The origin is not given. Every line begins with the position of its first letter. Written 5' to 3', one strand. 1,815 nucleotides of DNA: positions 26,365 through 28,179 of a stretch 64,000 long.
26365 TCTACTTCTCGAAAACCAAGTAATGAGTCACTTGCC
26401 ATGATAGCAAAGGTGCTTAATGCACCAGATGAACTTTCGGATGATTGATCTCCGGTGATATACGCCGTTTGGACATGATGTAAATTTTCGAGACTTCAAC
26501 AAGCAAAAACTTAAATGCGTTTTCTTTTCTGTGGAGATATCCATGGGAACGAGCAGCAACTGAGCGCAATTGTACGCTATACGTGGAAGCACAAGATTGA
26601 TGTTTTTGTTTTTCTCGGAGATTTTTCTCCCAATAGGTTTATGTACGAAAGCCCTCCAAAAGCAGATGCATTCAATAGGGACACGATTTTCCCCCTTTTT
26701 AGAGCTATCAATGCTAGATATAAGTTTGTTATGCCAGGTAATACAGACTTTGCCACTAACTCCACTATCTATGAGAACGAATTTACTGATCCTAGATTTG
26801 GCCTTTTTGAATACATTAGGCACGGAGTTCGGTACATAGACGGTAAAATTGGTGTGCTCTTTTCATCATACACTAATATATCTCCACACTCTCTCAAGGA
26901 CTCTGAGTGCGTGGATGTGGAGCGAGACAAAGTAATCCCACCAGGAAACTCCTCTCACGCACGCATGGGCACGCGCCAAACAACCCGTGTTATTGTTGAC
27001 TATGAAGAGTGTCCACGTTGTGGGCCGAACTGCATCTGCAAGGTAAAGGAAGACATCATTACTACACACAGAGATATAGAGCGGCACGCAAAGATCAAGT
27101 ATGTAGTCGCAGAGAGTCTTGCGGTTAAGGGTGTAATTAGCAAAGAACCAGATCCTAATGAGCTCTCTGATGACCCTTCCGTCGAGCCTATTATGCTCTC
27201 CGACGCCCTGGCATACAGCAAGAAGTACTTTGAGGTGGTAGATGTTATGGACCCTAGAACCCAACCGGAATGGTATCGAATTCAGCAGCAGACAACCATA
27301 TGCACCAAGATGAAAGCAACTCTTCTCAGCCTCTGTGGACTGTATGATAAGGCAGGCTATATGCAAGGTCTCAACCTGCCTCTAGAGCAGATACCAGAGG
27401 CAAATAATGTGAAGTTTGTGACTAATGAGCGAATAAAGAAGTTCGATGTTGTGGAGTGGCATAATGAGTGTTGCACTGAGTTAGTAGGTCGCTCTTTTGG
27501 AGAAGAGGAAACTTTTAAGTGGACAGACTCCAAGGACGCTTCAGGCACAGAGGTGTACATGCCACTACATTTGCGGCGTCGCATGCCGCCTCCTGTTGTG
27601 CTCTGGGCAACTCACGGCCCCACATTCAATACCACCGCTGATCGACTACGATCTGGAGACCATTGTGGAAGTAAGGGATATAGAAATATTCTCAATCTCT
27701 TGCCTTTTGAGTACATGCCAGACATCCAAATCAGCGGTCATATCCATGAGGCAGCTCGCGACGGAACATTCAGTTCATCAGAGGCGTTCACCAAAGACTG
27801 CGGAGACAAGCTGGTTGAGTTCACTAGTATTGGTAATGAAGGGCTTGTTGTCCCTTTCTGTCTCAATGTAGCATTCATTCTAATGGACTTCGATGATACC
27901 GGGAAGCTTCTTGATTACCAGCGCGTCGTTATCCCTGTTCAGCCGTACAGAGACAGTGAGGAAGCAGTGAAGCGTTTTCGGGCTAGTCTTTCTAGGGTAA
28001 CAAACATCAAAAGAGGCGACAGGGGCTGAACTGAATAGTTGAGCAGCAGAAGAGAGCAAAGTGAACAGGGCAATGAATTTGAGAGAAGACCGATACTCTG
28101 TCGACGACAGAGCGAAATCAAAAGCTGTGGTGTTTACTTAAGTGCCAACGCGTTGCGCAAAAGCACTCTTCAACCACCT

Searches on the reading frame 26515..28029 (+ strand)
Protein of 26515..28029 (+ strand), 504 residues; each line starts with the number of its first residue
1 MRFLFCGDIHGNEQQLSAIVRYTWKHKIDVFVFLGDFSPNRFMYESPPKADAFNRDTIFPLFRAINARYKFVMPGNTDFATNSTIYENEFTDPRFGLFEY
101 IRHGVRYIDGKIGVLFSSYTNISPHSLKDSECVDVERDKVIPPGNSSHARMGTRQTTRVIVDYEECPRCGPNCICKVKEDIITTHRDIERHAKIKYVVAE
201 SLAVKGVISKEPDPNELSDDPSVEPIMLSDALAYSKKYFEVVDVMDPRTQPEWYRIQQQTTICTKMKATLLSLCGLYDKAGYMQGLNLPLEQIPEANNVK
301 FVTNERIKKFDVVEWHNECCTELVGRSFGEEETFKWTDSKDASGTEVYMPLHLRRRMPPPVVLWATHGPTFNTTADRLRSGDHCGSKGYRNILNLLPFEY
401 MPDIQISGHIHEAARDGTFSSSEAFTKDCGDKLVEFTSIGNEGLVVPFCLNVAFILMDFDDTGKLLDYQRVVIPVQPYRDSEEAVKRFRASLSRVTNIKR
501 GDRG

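Call 7: search_protein_families(library=pfam, proteins=[window:26515-28029:+], max_evalue=0.01)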
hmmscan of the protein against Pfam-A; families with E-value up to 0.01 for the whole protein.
window:26515-28029:+ (504 aa): 2 families
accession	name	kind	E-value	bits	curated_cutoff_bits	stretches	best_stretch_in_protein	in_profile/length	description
PF00149.33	Metallophos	-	5.8e-11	43.6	21.5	1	1-90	1-72/191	Calcineurin-like phosphoesterase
PF12850.12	Metallophos_2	-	0.0062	17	27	0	1-39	1-37/154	Calcineurin-like phosphoesterase superfamily domain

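Call 13: find_encoding_contigs(protein=window:26515-28029:+, flank=10000, max_places=4)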
Protein window:26515-28029:+ (504 aa): 23 contigs read that carry it; 4 places shown.
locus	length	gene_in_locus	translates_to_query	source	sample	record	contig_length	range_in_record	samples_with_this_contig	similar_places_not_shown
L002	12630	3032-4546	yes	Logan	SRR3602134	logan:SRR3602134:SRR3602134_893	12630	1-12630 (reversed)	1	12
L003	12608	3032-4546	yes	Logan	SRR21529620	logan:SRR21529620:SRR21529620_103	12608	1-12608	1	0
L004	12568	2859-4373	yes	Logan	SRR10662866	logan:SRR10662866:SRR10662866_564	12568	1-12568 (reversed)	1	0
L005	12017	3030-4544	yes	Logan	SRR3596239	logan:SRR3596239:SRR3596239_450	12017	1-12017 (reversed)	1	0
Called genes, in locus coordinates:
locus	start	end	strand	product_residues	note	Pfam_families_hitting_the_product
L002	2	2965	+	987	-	?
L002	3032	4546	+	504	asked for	PF00149:Metallophos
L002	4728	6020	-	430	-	PF04851:ResIII (weak), PF00270:DEAD, PF00271:Helicase_C, PF22590:Cas3-like_C_2 (weak)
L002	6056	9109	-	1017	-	PF00069:Pkinase, PF07714:PK_Tyr_Ser-Thr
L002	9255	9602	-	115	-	-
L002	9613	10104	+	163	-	PF01412:ArfGap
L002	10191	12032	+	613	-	PF03556:Cullin_binding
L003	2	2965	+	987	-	?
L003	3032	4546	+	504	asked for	PF00149:Metallophos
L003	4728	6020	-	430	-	PF04851:ResIII (weak), PF00270:DEAD, PF00271:Helicase_C, PF22590:Cas3-like_C_2 (weak)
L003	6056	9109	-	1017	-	PF00069:Pkinase, PF07714:PK_Tyr_Ser-Thr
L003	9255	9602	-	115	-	-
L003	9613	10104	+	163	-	PF01412:ArfGap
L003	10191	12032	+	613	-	PF03556:Cullin_binding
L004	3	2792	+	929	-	?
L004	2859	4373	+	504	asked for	PF00149:Metallophos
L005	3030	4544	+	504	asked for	PF00149:Metallophos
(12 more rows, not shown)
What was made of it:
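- Tried and rejected: Short-read contigs of WB-like samples stop just upstream of the Kelch gene, next to the repeat (call 13).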

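Call 15: list_cluster_members(proteins=[window:26515-28026:+, window:28214-29503:-, window:20607-21677:+, window:21945-22352:+, window:18558-19814:-, window:7689-8651:+])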
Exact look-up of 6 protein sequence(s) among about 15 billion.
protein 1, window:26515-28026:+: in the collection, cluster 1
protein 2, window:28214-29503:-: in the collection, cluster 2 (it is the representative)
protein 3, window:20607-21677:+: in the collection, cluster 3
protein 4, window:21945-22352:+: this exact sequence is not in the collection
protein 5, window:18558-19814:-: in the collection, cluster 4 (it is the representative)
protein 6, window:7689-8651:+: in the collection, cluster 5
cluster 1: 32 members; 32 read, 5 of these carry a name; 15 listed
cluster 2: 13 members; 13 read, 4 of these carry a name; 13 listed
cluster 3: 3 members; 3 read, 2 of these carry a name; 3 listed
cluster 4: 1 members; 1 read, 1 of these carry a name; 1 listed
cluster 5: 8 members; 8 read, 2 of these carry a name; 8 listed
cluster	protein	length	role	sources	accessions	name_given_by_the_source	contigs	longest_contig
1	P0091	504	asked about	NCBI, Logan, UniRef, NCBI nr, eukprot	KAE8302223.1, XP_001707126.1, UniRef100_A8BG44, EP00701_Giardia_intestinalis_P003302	Calcineurin-like phosphoesterase [Giardia duodenalis] | Calcineurin-like phosphoesterase n=1 Tax=Giardia intestinalis (strain ATCC 50803 / WB ... | Calcineurin-like phosphoesterase [Giardia intestinalis]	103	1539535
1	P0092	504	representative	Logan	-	-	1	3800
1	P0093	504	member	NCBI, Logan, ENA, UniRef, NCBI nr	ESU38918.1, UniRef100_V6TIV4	Putative phosphoprotein phosphatase family protein [Giardia duodenalis] | Putative phosphoprotein phosphatase family protein n=1 Tax=Giardia intestinalis ... | Putative phosphoprotein phosphatase family protein [Giardia intestinalis]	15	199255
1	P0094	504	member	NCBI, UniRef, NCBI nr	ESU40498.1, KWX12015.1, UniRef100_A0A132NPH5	putative phosphoprotein phosphatase family protein [Giardia duodenalis assemblage B] | Putative phosphoprotein phosphatase family protein n=2 Tax=Giardia intestinalis ... | Putative phosphoprotein phosphatase family protein [Giardia intestinalis]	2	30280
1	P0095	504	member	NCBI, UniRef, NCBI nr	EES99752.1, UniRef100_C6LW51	Hypothetical protein GL50581_3009 [Giardia duodenalis ATCC 50581] | Calcineurin-like phosphoesterase domain-containing protein n=1 Tax=Giardia intestinalis ... | Hypothetical protein GL50581_3009 [Giardia intestinalis ATCC 50581]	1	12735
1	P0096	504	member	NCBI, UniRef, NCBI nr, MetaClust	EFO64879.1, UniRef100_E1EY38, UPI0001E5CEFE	Hypothetical protein GLP15_172 [Giardia lamblia P15] | Calcineurin-like phosphoesterase domain-containing protein n=1 Tax=Giardia intestinalis ... | status=active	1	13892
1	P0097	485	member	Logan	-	-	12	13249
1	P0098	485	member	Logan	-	-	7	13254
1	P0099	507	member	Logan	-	-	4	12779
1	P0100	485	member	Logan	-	-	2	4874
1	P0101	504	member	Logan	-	-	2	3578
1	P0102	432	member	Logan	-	-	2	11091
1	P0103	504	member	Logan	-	-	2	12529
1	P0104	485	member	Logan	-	-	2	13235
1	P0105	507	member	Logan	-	-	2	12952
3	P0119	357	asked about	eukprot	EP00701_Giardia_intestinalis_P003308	XP_001707132.1 Kinase, NEK [Giardia lamblia ATCC 50803]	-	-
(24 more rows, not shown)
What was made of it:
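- Organism and locus: exact protein matches to WB genes (call 15). ORF 20607-21677 is identical to the 2007 protein XP_001707132.1 (call 15). The ORF was once annotated as a gene (call 15).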
